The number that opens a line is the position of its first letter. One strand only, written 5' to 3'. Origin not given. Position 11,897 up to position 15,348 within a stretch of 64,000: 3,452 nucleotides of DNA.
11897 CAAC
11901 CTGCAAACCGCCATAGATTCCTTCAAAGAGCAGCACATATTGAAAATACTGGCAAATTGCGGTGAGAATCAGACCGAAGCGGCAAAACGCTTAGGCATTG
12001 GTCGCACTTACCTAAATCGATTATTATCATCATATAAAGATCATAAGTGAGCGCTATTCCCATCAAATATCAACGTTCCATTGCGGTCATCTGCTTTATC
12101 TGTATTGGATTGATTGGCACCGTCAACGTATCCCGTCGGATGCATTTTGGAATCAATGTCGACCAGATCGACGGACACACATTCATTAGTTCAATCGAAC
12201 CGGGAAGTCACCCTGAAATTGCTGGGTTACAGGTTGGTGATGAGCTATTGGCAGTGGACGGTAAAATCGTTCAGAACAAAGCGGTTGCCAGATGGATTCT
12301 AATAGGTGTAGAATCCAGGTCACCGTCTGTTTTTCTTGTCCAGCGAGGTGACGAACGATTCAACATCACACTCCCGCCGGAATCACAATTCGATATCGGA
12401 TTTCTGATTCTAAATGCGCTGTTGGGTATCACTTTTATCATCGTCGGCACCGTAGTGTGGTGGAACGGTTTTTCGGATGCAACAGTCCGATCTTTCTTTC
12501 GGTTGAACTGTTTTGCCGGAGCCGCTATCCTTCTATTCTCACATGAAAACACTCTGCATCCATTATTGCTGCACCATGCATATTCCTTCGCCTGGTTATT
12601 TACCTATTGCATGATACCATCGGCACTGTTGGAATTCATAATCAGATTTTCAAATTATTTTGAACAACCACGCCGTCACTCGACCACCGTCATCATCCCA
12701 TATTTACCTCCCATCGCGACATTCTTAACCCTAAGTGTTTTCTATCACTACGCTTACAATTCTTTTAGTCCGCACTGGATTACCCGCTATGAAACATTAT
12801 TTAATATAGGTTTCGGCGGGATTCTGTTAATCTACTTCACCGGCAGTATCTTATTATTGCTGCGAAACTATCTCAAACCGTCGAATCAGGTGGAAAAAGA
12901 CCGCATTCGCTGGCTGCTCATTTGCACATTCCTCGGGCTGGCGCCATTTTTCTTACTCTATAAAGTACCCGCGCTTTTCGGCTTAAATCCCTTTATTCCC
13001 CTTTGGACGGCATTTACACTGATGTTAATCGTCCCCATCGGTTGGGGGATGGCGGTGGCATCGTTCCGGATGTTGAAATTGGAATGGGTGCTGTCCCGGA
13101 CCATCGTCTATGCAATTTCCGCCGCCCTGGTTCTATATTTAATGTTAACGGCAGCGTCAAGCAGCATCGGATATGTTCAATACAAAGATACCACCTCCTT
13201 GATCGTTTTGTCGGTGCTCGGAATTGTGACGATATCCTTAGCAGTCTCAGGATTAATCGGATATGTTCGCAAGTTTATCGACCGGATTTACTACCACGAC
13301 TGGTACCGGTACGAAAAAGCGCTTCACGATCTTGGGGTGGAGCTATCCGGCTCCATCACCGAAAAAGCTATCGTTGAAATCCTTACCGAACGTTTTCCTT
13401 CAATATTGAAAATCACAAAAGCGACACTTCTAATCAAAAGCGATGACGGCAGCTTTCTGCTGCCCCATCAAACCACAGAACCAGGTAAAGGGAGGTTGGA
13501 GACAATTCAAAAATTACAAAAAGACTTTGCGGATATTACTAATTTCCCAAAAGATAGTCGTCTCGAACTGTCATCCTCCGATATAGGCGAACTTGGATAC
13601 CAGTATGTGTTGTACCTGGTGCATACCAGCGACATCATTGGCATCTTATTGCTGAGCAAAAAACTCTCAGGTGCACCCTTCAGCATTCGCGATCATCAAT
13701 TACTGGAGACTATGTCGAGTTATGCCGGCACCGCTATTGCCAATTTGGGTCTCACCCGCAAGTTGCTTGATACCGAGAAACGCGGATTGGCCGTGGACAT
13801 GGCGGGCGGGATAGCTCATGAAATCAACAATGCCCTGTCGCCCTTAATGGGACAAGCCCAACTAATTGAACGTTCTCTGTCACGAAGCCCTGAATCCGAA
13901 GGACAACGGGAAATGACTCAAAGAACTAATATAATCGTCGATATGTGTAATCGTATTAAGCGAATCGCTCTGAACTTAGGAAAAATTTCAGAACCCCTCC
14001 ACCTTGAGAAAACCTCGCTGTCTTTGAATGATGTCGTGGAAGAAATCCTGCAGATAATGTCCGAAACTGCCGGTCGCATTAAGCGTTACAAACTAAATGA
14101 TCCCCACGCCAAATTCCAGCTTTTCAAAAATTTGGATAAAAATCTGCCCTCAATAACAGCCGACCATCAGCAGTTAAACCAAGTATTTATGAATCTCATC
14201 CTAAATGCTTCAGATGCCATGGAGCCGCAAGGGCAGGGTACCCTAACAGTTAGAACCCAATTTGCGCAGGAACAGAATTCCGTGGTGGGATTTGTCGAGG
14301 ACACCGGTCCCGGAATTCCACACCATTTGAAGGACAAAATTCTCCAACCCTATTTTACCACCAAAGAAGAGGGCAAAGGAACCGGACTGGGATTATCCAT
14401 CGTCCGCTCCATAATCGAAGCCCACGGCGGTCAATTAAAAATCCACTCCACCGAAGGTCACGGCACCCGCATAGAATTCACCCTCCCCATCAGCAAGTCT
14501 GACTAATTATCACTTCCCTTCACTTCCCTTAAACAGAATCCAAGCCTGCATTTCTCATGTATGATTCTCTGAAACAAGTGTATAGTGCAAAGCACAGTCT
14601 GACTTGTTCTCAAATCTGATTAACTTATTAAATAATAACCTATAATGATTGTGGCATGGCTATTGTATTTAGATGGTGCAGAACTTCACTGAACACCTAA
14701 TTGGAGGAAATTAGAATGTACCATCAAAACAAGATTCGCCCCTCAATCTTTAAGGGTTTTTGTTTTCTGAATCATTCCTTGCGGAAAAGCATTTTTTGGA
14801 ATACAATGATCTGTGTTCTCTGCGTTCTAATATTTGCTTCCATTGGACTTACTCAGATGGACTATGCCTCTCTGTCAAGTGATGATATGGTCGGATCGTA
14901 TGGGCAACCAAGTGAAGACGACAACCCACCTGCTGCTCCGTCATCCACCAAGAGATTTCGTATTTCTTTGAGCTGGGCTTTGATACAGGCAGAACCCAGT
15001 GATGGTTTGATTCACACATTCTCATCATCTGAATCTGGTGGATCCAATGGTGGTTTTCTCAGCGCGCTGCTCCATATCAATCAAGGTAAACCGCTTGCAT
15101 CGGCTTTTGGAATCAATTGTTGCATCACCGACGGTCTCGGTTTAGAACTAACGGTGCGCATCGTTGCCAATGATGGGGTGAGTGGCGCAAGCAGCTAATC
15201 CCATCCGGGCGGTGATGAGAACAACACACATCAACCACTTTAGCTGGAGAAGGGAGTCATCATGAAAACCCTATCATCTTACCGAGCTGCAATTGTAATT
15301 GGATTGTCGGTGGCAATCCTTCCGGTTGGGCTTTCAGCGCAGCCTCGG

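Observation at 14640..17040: Shared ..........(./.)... -24/-12-like motif upstream of two genes next to a second NtrC-type two-component system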

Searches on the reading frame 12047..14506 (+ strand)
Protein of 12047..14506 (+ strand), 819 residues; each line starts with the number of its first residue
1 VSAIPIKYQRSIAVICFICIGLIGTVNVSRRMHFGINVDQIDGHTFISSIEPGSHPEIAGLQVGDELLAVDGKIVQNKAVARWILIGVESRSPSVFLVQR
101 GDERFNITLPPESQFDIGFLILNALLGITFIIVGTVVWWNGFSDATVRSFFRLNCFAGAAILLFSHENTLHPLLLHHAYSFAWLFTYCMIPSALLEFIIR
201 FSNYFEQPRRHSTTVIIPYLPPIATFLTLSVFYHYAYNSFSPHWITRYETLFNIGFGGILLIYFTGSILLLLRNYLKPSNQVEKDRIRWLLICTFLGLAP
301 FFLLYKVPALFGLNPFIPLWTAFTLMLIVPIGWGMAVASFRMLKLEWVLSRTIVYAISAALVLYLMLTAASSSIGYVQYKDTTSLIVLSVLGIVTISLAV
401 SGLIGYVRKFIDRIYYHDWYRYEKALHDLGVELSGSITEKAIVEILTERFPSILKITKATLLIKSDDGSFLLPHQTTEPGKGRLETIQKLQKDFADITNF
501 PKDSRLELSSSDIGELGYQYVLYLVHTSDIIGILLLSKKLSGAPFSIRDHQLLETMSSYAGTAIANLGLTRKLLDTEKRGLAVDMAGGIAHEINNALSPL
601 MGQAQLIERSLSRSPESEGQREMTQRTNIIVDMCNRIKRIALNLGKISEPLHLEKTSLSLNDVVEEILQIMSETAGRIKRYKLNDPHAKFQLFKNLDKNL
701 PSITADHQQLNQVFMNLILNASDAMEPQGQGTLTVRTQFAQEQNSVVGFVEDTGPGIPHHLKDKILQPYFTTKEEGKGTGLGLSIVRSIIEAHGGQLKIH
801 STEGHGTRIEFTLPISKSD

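Call 8: search_protein_families(library=pfam, proteins=[window:12047-14506:+], max_evalue=0.01)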
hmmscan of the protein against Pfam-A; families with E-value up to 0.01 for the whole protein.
window:12047-14506:+ (819 aa): 7 families
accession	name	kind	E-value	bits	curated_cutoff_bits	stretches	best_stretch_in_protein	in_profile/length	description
PF02518.31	HATPase_c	-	2.5e-25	89.5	26.4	1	706-815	2-109/111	Histidine kinase-, DNA gyrase B-, and HSP90-like ATPase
PF00595.29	PDZ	-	2.4e-06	28.3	23.2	1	33-81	11-63/81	PDZ domain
PF00512.31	HisKA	-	1.1e-05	25.9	26.9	1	584-645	4-61/66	His Kinase A (phospho-acceptor) domain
PF14501.12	HATPase_c_5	-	2.4e-05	24.6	22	1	709-804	5-93/102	GHKL domain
PF17820.7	PDZ_6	-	0.00012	22.2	27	1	46-83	1-38/54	PDZ domain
PF13492.12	GAF_3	-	0.0024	18.7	27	1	440-566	3-129/129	GAF domain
PF13180.12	PDZ_2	-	0.0076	17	27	0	35-108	4-77/80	PDZ domain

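Call 18: find_homologous_proteins(query=window:12047-14506:+, max_evalue=1e-20)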
Query window:12047-14506:+ (819 aa): 24 proteins with E <= 1e-20 among 8000 candidates.
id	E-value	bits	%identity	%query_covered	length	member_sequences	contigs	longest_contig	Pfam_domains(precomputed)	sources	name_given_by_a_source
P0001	0.0e+0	1531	91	91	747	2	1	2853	PF00595.30,PF00512.32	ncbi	-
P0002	0.0e+0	1155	62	100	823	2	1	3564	PF17820.8,PF00595.30,PF13180.13,PF02518.32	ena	-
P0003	3.0e-298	1010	58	100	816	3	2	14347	PF17820.8,PF00595.30,PF13180.13,PF02518.32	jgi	jgi:signal transduction histidine kinase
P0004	5.3e-296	1002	56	100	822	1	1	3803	PF00595.30,PF13180.13,PF02518.32,PF00512.32,PF14501.13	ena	-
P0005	2.2e-277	941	53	99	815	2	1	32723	PF13185.13,PF13180.13,PF02518.32,PF13492.13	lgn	-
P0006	2.7e-272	924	52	99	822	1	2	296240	PF13180.13,PF02518.32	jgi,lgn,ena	-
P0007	2.0e-249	848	48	100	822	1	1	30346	PF13185.13,PF02518.32,PF13492.13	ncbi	-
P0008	5.7e-234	797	47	99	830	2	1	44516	PF00595.30,PF13180.13,PF02518.32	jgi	jgi:signal transduction histidine kinase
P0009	3.5e-211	722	47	97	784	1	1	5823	PF02518.32,PF00512.32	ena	-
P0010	3.2e-202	692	44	99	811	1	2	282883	PF17820.8,PF13180.13,PF02518.32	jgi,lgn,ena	-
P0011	2.5e-198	679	43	98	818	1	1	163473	PF13180.13,PF02518.32,PF00512.32,PF14501.13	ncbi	-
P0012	5.5e-194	665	44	98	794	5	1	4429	PF02518.32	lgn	-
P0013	1.4e-192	660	42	98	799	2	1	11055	PF17820.8,PF13180.13,PF02518.32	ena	-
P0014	4.8e-191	655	41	100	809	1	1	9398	PF13185.13,PF02518.32,PF00512.32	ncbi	-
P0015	3.6e-185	636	41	97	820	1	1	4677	PF02518.32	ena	-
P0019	4.9e-165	569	39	98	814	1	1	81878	PF02518.32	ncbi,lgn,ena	-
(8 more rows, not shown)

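Call 21: find_related_loci(query=A1, collection=genome_contigs, flank=10000)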
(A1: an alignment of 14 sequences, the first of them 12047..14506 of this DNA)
Query A1 (819 aa) in genome_contigs; peptide patterns used: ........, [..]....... (x = any residue, [..] = any of these).
599 stretches matched a pattern (row limit reached: there are more); 554 encode a relative of the query (tblastn E <= 1e-3); the best 80 are kept; 80 distinct loci.
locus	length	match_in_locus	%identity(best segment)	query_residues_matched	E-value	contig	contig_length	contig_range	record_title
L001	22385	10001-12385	42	15-812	0e+0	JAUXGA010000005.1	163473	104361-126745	MAG: bacterium isolate CSMAG_2917 CSMAG_2917_k117_2127830_length_163473_cov_13.9984, whole genome shotgun sequence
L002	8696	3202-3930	37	569-814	1e-42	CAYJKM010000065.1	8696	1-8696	MAG TPA_asm: uncultured Alphaproteobacteria bacterium isolate ERP124720_co1_200 genome assembly, contig: NODE_9188_lengt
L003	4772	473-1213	33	569-818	4e-38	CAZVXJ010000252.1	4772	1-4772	MAG TPA_asm: uncultured Alphaproteobacteria bacterium isolate SRP173033_co3_141 genome assembly, contig: NODE_28049_leng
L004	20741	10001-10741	34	569-818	1e-36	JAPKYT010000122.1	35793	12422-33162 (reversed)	MAG: bacterium isolate LacPavin_0920_SED4_MAG_61_11 LacPavin_0920_SED4_scaffold_1804951, whole genome shotgun sequence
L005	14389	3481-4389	32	510-818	1e-34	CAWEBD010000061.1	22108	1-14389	MAG: uncultured Bacteroidetes bacterium isolate MFD01299.bin.2.3 genome assembly, contig: contig_139591, whole genome sh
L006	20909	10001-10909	32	510-818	1e-32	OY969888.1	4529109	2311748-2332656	MAG: uncultured Bacteroidetes bacterium isolate MFD03726.bin.c.9 genome assembly, chromosome: 1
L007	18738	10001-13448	33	555-816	2e-31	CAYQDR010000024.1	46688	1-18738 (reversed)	MAG TPA_asm: uncultured bacterium isolate binchicken_co21_484 genome assembly, contig: NODE_201_length_46688_cov_13.9837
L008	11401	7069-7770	33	569-819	1e-31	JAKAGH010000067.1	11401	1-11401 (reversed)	MAG: Deltaproteobacteria bacterium isolate WY2.bin14 NODE_9033_length_11401_cov_1.729821, whole genome shotgun sequence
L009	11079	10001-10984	30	503-814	5e-31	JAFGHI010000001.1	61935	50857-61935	MAG: Candidatus Omnitrophota bacterium isolate Zod_Metabat.1447 k87_272387, whole genome shotgun sequence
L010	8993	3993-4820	30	513-807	4e-31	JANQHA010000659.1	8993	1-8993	MAG: Oligoflexales bacterium isolate PL23b_bin.73 k99_2998964, whole genome shotgun sequence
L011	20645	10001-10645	36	584-814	2e-30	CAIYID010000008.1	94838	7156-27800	MAG: uncultured Bdellovibrionales bacterium isolate Kiruna_bin-06382 genome assembly, contig: bin-06382:08/94, whole gen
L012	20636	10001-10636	37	585-815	2e-30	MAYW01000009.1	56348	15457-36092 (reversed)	MAG: Candidatus Scalindua rubra isolate BSI-1 SCARUB_contig000009, whole genome shotgun sequence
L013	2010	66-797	35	553-816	3e-31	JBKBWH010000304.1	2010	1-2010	MAG: Candidatus Kryptonium sp. isolate 21I_069.bin.60 NODE_304_length_2010_cov_3.654423, whole genome shotgun sequence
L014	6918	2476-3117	38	585-817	4e-30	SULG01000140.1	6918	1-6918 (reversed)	MAG: Candidatus Jettenia ecosi isolate J2 contig00952, whole genome shotgun sequence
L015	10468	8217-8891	40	572-814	4e-30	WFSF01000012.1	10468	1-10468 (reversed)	MAG: Armatimonadota bacterium isolate S016_27 k151_136159, whole genome shotgun sequence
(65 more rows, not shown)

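Call 26: find_encoding_contigs(protein=P0003, flank=10000, max_places=2)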
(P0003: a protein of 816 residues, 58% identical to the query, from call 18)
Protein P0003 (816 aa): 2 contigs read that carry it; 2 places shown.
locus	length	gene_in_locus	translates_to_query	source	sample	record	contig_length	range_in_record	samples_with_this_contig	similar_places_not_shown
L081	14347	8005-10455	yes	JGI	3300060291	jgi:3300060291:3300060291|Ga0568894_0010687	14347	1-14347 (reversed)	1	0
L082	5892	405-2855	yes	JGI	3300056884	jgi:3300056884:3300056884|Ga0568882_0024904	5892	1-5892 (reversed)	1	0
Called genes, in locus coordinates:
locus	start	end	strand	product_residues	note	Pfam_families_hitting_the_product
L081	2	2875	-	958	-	?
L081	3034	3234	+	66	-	-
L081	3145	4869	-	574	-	-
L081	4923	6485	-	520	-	PF13229:Beta_helix, PF05048:NosD (weak)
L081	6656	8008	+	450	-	PF00072:Response_reg, PF00158:Sigma54_activat, PF14532:Sigma54_activ_2, PF07728:AAA_5 (faint), PF25601:AAA_lid_14, PF02954:HTH_8 (weak)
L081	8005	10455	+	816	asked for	PF00595:PDZ, PF13180:PDZ_2 (weak), PF17820:PDZ_6 (weak), PF02518:HATPase_c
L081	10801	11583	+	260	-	-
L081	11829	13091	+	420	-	PF04055:Radical_SAM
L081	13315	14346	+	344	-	?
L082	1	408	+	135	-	?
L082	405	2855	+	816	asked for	PF00595:PDZ, PF13180:PDZ_2 (weak), PF17820:PDZ_6 (weak), PF02518:HATPase_c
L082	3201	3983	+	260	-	-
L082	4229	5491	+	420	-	PF04055:Radical_SAM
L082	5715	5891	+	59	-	?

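Call 27: find_encoding_contigs(protein=P0005, flank=10000, max_places=2)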
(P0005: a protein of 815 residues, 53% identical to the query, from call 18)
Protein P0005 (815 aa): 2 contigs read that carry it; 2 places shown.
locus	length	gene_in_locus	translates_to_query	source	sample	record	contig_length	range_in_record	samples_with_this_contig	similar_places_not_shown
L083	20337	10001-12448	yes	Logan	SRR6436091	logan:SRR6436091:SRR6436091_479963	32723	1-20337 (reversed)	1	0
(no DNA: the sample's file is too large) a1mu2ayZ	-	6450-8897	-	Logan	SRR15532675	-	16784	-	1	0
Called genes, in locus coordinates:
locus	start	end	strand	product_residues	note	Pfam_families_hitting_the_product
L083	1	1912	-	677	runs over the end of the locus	-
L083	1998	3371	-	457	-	-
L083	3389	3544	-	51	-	-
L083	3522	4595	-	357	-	PF09699:Paired_CXXCH_1 (faint), PF14537:Cytochrom_c3_2 (faint)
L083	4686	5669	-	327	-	PF01436:NHL (faint), PF17170:DUF5128 (faint)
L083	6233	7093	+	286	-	PF00753:Lactamase_B, PF12706:Lactamase_B_2 (weak)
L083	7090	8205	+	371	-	PF04892:VanZ-LLP1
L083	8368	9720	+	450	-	PF00072:Response_reg, PF00158:Sigma54_activat, PF01078:Mg_chelatase (faint), PF14532:Sigma54_activ_2, PF07728:AAA_5 (weak), PF25601:AAA_lid_14, PF02954:HTH_8 (weak)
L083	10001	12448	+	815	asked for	PF13180:PDZ_2 (weak), PF13185:GAF_2 (faint), PF13492:GAF_3 (faint), PF02518:HATPase_c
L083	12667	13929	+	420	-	-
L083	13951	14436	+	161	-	-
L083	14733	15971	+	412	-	PF04055:Radical_SAM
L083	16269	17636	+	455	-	PF02310:B12-binding, PF04055:Radical_SAM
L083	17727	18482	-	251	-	PF03544:TonB_C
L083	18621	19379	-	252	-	PF03544:TonB_C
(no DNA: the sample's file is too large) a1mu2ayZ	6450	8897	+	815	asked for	PF13180:PDZ_2 (weak), PF13185:GAF_2 (faint), PF13492:GAF_3 (faint), PF02518:HATPase_c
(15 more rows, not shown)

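Call 28: find_encoding_contigs(protein=P0006, flank=10000, max_places=2)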
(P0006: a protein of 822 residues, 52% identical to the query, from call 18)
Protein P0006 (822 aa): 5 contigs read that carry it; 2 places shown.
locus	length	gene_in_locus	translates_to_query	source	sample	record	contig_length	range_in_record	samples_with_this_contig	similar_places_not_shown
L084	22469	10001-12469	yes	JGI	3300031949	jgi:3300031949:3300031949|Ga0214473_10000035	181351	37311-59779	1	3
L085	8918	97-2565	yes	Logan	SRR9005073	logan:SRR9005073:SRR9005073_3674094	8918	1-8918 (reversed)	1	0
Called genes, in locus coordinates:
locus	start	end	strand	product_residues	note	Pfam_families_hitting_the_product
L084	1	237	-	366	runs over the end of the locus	PF05643:GNA1162-like (faint), PF13036:LpoB (faint)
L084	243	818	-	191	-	-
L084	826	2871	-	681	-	-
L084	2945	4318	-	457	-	PF25174:Beta-prop_THOC3 (faint), PF10282:Lactonase, PF21783:YNCE (weak)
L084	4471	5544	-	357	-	PF22113:Mtrc-MtrF_II-IV_dom (faint), PF09699:Paired_CXXCH_1 (faint)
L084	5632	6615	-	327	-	PF01436:NHL (faint), PF17170:DUF5128 (faint)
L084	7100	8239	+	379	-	PF04892:VanZ-LLP1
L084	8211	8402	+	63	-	-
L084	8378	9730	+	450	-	PF00072:Response_reg, PF00158:Sigma54_activat, PF01078:Mg_chelatase (faint), PF14532:Sigma54_activ_2, PF07728:AAA_5 (weak), PF25601:AAA_lid_14, PF02954:HTH_8 (faint)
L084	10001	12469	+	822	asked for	PF13180:PDZ_2 (weak), PF02518:HATPase_c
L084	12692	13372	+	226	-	-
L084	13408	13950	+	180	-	-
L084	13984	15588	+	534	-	PF01040:UbiA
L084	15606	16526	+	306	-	-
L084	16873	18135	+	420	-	-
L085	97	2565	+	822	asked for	PF13180:PDZ_2 (weak), PF02518:HATPase_c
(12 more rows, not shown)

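Call 36: list_cluster_members(proteins=[P0001, P0007, P0011, P0014, P0019])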
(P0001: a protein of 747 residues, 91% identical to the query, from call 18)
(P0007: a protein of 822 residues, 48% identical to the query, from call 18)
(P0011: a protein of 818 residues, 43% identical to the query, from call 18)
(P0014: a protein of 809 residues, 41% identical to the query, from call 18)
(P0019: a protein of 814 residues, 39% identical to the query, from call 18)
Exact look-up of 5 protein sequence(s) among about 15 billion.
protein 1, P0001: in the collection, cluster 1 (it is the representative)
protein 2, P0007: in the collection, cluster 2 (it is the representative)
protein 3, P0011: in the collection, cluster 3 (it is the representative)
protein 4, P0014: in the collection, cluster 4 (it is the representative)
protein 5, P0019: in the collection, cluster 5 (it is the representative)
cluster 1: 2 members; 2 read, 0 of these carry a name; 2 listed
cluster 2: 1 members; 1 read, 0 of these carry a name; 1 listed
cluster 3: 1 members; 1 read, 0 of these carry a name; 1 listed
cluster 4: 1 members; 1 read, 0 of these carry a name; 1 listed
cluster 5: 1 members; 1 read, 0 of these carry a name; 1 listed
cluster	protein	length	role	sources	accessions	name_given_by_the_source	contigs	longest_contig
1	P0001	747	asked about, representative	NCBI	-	-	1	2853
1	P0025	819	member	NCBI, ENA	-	-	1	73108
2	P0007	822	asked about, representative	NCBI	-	-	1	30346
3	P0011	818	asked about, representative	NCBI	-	-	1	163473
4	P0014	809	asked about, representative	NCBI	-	-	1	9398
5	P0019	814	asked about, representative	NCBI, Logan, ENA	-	-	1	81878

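Call 83: search_protein_families(library=ncbifam, proteins=[window:12047-14506:+], max_evalue=0.001)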
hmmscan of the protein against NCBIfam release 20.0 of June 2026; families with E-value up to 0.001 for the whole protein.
window:12047-14506:+ (819 aa): 82 families (the best 25 are shown)
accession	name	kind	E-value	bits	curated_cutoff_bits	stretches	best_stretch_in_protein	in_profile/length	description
NF008468.0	PRK11360.1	equivalog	2.4e-48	164.9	646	1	585-818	399-611/616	two-component system sensor histidine kinase AtoS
NF007688.0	PRK10364.1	equivalog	1.2e-42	146.2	479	1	583-816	241-452/460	two-component system sensor histidine kinase ZraS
NF010411.0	PRK13837.1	equivalog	9.4e-35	119.8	647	1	585-817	453-677/828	two-component system VirA-like sensor kinase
NF052574.1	HisKinEspCMyxo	equivalog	1.2e-34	119.6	1200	1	569-816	404-638/785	serine histidine kinase EspC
NF010076.0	PRK13557.1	subfamily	2.8e-33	115.1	631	1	584-817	165-396/540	histidine kinase famiy protein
NF038348.1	T2SS_HK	subfamily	8.8e-33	113.5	450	1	635-815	409-573/574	histidine kinase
NF046026.1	HisKinCckACaul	equivalog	3.2e-31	108.2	1000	1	584-817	304-534/678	cell cycle histidine kinase CckA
NF046020.1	HisKinCckABruc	equivalog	3.8e-31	107.8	1000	1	572-814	470-706/868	cell cycle histidine kinase CckA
NF008293.1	PRK11073.1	equivalog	2.2e-30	106.1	240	1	577-816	125-348/349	nitrogen regulation protein NR(II)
TIGR02916.1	PEP_his_kin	equivalog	5.7e-28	97.9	300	1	210-814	87-679/679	XrtA/PEP-CTERM system histidine kinase PrsK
NF041777.1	sens_FixL_Rhizob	equivalog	9.4e-27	93.8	850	1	584-818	264-484/485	sensor protein FixL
NF053867.1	SprKinKinDBac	equivalog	1.3e-26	93.1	775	1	578-817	282-499/500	sporulation kinase KinD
NF047497.1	HK_LIC_12097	equivalog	3.2e-26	91.9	500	1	585-815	153-366/367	LIC_12097 family sensor histidine kinase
NF047466.1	hybrid_RR_LvrB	exception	4.9e-26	91.8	500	1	585-815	155-376/377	hybrid histidine kinase/response regulator LvrB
NF052573.1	HisKinEspAMyxo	equivalog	1.9e-25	89.1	1400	1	585-814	387-610/755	serine histidine kinase EspA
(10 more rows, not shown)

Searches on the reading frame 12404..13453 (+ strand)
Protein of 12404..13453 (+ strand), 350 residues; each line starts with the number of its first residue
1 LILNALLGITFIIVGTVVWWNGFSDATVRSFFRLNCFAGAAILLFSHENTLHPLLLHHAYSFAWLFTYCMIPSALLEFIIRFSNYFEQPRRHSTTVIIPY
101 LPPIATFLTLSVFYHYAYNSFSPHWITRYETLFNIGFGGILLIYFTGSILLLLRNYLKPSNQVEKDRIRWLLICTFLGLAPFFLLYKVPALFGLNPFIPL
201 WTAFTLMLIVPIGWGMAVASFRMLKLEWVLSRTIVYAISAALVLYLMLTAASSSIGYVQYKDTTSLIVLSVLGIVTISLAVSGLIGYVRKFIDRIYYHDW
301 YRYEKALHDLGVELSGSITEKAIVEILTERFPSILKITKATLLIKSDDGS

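Call 32: find_related_loci(query=A2, collection=metagenome_contigs, flank=10000)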
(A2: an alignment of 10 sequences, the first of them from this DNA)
Query A2 (350 aa) in metagenome_contigs; peptide patterns used: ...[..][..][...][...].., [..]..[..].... (x = any residue, [..] = any of these).
134 stretches matched a pattern; 21 encode a relative of the query (tblastn E <= 1e-3); 21 distinct loci.
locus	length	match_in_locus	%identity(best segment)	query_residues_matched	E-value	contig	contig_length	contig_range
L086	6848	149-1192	61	1-348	2e-138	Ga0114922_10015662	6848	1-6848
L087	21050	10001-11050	55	1-350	4e-128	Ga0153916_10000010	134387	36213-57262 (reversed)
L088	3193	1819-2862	57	1-348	2e-128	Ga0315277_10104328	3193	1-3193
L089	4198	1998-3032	45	3-347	2e-93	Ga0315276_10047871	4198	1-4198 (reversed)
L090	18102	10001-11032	44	1-346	4e-91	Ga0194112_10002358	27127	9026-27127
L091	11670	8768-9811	40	1-350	2e-85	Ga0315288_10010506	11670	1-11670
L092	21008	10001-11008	48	10-349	3e-84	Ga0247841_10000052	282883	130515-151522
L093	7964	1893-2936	41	1-350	2e-81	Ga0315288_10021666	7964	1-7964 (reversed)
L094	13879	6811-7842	42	1-348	4e-77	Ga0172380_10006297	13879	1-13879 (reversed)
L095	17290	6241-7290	43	1-350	2e-75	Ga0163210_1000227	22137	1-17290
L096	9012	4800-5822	41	1-343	6e-75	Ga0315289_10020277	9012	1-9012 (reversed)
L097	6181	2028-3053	40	1-344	5e-71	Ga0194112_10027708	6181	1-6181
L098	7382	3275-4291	37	1-343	1e-67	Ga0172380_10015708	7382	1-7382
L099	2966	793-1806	37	2-343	1e-65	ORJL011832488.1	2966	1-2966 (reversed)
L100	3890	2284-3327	38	1-350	1e-63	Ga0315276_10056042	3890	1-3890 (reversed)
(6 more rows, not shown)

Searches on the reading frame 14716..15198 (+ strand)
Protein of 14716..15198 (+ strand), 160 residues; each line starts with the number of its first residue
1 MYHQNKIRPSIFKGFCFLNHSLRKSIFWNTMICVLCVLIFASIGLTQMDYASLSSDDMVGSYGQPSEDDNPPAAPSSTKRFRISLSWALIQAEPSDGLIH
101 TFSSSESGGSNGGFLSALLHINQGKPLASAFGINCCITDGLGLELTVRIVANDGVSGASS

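Call 8: search_protein_families(library=pfam, proteins=[window:14716-15198:+], max_evalue=0.01)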
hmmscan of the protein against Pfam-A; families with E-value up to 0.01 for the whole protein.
window:14716-15198:+ (160 aa): 0 families

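Call 83: search_protein_families(library=ncbifam, proteins=[window:14716-15198:+], max_evalue=0.001)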
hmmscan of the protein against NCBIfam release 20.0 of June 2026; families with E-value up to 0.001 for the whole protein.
window:14716-15198:+ (160 aa): 0 families
